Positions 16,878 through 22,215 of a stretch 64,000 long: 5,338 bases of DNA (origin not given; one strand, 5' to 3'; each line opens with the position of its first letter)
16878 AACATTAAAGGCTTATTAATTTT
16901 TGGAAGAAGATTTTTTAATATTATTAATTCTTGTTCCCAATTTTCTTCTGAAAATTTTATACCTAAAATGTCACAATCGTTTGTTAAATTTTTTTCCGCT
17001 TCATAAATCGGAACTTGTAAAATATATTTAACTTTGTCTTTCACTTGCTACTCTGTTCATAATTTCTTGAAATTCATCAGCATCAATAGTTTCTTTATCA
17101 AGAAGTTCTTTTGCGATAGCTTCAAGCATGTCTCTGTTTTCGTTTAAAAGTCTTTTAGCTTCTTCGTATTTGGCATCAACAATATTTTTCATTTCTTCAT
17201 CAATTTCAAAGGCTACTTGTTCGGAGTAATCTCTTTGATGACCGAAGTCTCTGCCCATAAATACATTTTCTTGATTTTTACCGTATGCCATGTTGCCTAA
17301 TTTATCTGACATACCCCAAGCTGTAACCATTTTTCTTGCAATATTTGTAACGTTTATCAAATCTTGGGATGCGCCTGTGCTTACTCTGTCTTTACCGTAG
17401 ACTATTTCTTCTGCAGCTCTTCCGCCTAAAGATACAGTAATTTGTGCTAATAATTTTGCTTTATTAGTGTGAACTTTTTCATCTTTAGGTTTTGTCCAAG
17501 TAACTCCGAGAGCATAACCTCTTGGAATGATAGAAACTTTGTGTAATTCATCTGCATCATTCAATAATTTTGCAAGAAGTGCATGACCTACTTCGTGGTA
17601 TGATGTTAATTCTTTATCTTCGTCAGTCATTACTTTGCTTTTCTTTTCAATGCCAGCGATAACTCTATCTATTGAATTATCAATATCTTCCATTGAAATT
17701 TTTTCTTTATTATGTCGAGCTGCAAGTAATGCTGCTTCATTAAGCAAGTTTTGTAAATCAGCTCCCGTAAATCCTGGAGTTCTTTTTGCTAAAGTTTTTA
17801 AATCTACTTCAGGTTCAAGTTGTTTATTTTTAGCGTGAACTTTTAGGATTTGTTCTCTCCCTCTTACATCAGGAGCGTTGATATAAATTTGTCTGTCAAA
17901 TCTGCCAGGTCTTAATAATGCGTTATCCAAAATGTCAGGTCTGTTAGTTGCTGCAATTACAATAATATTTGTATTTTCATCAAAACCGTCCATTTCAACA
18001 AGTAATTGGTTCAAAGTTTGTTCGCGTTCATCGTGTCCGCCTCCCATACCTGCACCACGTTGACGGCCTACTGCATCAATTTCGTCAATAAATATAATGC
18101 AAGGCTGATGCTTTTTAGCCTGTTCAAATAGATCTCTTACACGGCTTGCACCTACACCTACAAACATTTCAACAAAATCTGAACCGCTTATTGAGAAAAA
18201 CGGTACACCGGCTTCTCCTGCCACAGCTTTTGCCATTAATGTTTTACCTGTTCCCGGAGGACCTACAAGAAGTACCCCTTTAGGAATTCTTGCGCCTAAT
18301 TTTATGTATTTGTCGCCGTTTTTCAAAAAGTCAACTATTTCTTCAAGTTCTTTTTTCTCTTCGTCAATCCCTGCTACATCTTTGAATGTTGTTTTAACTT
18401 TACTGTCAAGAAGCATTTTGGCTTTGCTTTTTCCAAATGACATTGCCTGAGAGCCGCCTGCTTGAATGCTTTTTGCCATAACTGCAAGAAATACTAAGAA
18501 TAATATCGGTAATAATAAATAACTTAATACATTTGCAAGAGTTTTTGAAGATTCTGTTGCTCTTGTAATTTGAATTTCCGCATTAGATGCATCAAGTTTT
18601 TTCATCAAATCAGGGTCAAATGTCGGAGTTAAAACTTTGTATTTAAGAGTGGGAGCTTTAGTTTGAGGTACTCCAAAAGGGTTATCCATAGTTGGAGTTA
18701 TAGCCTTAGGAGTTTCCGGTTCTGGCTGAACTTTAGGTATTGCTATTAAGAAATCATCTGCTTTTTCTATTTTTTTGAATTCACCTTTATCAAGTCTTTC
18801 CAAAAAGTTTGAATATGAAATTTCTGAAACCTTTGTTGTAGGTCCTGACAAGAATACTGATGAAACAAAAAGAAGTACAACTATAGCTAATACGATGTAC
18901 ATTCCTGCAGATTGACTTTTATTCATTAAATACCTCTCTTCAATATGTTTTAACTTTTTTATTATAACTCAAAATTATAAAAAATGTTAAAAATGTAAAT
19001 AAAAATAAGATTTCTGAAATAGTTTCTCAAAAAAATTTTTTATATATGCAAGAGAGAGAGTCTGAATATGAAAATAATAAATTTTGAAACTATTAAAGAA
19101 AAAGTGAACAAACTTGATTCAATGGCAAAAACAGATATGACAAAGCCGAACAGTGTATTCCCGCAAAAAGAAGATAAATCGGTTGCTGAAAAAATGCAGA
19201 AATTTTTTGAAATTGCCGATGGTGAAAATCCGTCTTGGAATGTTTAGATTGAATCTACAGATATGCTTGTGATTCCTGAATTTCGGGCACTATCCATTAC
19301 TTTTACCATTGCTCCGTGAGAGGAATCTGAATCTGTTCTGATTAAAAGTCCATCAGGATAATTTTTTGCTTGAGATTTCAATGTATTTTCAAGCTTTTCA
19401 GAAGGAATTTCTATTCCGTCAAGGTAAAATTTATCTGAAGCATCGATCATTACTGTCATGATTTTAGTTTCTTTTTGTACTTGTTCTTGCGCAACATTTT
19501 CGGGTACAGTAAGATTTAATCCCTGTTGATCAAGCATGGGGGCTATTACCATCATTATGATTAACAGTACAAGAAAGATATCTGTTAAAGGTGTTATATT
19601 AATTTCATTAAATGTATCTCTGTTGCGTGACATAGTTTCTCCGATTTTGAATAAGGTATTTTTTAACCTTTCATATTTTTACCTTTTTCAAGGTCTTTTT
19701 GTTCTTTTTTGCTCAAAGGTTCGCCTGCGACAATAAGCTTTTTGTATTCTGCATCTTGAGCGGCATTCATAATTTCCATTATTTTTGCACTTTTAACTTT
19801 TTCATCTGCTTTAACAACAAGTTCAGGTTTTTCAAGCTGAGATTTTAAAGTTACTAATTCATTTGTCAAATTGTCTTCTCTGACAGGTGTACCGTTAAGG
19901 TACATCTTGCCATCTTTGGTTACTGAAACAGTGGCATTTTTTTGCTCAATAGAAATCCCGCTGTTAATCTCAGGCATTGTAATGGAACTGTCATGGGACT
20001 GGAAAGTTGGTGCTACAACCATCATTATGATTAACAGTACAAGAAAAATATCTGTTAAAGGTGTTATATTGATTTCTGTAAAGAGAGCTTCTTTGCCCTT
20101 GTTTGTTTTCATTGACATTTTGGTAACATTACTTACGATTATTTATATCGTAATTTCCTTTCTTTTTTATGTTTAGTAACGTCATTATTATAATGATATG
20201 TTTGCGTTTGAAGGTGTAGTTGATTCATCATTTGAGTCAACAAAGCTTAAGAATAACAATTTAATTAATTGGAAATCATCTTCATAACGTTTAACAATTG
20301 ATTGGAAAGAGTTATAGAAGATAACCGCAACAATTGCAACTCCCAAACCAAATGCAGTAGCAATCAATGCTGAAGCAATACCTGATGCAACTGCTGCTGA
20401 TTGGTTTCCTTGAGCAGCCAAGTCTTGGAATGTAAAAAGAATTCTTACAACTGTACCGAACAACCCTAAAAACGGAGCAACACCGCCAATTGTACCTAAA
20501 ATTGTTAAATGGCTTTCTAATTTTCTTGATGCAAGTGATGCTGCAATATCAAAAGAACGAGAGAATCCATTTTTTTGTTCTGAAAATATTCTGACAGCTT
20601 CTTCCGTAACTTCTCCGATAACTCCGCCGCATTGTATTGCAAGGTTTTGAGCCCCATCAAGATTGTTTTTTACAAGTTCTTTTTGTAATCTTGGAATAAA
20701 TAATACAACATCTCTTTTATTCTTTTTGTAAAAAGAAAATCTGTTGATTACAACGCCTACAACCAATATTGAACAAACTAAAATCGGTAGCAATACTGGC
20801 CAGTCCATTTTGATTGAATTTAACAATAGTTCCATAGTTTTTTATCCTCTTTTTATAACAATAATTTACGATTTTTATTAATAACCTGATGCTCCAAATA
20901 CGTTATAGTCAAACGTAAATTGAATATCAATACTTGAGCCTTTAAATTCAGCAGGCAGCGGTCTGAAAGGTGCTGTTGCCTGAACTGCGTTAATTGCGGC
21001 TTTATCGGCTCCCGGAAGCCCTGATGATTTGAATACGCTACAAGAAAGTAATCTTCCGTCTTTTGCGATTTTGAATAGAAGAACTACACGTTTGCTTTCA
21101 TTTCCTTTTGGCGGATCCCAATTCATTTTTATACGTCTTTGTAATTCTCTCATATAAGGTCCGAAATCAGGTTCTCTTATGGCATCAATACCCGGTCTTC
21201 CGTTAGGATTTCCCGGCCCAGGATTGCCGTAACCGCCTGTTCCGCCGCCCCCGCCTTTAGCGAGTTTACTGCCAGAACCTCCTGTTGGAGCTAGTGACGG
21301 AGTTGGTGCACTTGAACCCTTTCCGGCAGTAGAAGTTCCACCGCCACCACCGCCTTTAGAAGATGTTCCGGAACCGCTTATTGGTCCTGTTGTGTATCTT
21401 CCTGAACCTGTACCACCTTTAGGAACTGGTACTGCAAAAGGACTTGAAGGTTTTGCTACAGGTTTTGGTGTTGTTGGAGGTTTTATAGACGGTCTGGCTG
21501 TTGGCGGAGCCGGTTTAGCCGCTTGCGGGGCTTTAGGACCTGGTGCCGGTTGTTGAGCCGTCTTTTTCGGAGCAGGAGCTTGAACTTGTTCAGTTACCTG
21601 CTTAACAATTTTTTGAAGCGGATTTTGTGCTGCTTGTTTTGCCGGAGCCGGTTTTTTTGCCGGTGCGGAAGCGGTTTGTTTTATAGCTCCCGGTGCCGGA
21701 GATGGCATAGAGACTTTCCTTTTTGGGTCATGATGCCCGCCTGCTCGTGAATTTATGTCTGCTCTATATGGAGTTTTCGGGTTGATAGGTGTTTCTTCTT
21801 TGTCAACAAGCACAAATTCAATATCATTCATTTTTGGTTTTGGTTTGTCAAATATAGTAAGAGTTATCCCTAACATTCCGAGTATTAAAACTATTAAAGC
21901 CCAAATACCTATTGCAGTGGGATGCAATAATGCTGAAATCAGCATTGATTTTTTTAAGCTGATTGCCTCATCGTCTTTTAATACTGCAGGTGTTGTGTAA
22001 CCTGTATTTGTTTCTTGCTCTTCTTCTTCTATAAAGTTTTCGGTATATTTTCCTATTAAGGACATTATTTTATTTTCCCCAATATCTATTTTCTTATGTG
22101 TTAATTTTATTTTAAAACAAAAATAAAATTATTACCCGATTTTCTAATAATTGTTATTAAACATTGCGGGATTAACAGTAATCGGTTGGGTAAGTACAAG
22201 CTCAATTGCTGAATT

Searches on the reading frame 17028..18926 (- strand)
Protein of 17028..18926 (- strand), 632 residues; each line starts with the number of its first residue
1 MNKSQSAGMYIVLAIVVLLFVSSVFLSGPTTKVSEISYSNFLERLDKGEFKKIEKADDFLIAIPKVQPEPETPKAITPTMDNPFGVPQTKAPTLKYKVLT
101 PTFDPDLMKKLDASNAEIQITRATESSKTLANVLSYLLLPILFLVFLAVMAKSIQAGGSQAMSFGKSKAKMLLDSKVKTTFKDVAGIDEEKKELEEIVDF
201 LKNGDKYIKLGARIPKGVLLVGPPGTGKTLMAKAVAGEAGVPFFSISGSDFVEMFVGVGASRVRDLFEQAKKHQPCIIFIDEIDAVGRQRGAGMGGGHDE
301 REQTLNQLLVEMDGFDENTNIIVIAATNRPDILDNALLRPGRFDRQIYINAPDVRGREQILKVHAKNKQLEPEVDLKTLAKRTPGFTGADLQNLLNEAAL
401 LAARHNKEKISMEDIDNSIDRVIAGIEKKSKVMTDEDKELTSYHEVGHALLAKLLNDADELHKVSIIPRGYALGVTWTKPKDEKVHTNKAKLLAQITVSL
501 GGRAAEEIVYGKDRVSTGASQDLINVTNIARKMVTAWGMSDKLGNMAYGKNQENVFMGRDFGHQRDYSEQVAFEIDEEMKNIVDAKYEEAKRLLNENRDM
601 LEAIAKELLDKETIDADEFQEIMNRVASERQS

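Call 79: search_protein_families(library=pfam, proteins=[window:17028-18926:-], max_evalue=0.001)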
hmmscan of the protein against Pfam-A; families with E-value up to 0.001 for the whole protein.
window:17028-18926:- (632 aa): 10 families
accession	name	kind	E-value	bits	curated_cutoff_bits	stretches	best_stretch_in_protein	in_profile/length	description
PF01434.24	Peptidase_M41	-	7.9e-72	241.6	29.9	1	432-622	2-191/191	Peptidase family M41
PF00004.35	AAA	-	1.6e-49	168.1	21.2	1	218-350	1-130/131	ATPase family associated with various cellular activities (AAA)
PF17862.7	AAA_lid_3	-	1.2e-16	60.3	27.2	1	374-416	2-44/45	AAA+ lid domain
PF06480.20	FtsH_ext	-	2.5e-09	37.7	25.5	1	10-118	4-98/103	FtsH Extracellular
PF07728.20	AAA_5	-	1.1e-05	25.9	22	1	217-331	1-125/139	AAA domain (dynein-related subfamily)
PF06068.19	TIP49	-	6.5e-05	22.7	23.8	1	215-251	50-88/347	TIP49 P-loop domain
PF05496.18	RuvB_N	-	7.4e-05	23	27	1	217-285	35-95/159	Holliday junction DNA helicase RuvB P-loop domain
PF13191.12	AAA_16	-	0.00018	22.5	32.6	0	215-237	24-46/167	AAA ATPase domain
PF13401.12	AAA_22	-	0.00024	21.9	27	0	218-244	8-37/130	AAA domain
PF20720.3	nSTAND3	-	0.00067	19.8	27.2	0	218-364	20-152/155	Novel STAND NTPase 3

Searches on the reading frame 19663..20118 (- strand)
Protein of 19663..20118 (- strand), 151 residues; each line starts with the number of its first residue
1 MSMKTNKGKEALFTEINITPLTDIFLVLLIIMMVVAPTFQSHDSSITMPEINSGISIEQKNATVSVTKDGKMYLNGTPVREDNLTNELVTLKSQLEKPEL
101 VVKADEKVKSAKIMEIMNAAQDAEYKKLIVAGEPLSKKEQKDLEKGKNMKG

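Call 79: search_protein_families(library=pfam, proteins=[window:19663-20118:-], max_evalue=0.001)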
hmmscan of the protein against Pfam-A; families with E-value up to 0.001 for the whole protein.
window:19663-20118:- (151 aa): 1 family
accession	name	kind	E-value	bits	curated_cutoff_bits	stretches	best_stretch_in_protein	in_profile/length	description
PF02472.21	ExbD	-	1.8e-25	89.9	25.4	1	14-133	6-126/128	Biopolymer transport protein ExbD/TolR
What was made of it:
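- On TonB proteins (energy transducers): The genuine tonB-exbB-exbD cluster lies elsewhere, at 19663..22065 (call 79).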

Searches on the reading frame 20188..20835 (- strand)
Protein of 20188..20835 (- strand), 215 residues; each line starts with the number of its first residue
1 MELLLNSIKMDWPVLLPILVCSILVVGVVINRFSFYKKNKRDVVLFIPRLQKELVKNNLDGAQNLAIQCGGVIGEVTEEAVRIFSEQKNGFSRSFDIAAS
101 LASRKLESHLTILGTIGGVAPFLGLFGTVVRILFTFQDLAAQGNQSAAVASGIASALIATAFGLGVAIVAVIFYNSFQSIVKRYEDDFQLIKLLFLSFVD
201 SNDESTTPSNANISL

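Call 79: search_protein_families(library=pfam, proteins=[window:20188-20835:-], max_evalue=0.001)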
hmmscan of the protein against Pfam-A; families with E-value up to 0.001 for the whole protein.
window:20188-20835:- (215 aa): 1 family
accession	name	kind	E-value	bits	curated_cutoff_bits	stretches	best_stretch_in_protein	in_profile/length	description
PF01618.21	MotA_ExbB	-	1.4e-29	102.9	22.9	1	85-188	21-125/127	MotA/TolQ/ExbB proton channel family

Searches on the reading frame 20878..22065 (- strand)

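Call 79: search_protein_families(library=pfam, proteins=[window:20878-22065:-], max_evalue=0.001)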
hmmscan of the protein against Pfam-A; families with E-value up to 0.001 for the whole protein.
window:20878-22065:- (395 aa): 2 families
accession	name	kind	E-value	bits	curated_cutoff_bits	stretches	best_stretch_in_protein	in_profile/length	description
PF13103.11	TonB_2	-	6.8e-14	52.2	22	1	303-385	3-85/85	TonB C terminal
PF03544.19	TonB_C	-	3.1e-09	37.6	24.6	1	326-388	17-78/79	Gram-negative bacterial TonB protein C-terminal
